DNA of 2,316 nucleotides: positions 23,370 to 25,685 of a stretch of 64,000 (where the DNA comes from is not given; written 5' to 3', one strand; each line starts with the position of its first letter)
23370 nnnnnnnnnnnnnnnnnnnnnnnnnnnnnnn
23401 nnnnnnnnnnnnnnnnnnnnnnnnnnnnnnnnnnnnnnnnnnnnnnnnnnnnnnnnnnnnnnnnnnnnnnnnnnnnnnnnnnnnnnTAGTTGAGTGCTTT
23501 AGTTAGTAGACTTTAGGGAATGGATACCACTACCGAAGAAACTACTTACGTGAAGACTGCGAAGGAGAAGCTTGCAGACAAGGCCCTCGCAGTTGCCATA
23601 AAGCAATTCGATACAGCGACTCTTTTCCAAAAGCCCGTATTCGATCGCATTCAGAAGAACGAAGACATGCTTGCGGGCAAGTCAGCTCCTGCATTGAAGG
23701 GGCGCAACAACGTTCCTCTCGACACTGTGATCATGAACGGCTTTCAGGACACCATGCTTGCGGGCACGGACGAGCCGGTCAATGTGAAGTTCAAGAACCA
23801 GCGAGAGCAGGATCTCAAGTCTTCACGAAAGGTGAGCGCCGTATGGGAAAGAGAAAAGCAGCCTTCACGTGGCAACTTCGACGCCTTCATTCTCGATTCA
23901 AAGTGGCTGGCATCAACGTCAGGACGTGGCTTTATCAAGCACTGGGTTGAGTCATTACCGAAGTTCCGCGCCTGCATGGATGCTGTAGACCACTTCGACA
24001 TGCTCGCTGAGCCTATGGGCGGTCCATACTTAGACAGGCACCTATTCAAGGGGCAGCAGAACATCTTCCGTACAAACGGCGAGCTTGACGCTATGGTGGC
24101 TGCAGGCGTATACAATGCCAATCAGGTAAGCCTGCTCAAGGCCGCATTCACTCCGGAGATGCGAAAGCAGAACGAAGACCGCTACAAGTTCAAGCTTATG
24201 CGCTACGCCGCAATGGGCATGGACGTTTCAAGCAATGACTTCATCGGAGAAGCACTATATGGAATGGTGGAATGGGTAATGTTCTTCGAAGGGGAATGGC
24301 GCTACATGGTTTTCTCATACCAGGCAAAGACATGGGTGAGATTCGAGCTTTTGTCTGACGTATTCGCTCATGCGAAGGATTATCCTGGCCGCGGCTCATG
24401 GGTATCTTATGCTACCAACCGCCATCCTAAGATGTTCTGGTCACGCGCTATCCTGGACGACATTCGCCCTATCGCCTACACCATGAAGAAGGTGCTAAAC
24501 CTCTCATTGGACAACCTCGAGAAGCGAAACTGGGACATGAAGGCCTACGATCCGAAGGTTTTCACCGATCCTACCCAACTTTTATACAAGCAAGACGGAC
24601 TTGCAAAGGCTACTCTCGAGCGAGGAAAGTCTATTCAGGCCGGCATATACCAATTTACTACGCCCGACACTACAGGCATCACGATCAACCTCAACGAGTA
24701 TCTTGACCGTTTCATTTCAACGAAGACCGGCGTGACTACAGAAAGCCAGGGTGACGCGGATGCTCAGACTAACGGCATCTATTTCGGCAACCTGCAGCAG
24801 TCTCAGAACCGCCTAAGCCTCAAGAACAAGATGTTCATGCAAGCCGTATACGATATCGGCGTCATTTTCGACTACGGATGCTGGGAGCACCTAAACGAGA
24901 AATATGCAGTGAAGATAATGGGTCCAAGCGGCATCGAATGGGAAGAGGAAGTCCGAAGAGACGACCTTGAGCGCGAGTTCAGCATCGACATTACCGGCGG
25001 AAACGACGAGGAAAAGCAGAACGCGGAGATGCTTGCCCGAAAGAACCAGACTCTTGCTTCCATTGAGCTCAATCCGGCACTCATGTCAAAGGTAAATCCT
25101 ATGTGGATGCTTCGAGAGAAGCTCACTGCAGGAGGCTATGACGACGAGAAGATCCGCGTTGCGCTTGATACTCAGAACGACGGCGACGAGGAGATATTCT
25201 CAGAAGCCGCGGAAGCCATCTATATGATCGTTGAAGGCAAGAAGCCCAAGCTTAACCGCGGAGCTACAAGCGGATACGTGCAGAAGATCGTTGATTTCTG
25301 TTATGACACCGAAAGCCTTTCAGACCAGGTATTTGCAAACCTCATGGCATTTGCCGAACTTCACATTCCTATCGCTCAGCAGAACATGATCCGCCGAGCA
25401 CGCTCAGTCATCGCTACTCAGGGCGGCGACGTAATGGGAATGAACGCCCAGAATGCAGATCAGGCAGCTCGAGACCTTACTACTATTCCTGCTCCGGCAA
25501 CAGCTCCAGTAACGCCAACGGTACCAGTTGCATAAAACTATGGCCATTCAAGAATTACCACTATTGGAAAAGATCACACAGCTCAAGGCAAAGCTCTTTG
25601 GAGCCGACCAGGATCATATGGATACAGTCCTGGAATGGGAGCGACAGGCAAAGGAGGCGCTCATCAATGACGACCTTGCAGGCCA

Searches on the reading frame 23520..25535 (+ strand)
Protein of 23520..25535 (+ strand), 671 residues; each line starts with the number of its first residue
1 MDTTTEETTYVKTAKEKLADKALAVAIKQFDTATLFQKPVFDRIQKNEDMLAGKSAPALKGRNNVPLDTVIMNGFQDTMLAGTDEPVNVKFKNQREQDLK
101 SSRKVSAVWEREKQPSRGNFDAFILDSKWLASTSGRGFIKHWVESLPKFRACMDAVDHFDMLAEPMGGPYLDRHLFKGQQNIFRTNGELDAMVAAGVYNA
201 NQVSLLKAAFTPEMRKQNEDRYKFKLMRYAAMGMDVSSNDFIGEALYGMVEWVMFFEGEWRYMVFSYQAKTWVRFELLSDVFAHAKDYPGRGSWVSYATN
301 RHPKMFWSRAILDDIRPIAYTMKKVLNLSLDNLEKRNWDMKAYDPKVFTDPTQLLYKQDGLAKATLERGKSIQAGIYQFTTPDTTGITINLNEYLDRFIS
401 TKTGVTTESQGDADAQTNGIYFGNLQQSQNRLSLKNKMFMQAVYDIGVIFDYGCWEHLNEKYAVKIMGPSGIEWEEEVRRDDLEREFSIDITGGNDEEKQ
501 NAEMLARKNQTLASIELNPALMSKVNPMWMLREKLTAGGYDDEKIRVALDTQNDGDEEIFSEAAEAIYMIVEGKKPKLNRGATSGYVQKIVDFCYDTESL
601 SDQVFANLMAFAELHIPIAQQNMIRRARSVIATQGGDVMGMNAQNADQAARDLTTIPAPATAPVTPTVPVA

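Call 12: search_protein_families(library=phrogs, proteins=[window:23520-25535:+], max_evalue=0.001)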
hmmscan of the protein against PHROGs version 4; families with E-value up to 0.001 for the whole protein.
window:23520-25535:+ (671 aa): 1 family
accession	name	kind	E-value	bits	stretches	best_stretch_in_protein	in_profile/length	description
phrog_1216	-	head and packaging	5.9e-09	36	1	295-520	344-566/714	portal protein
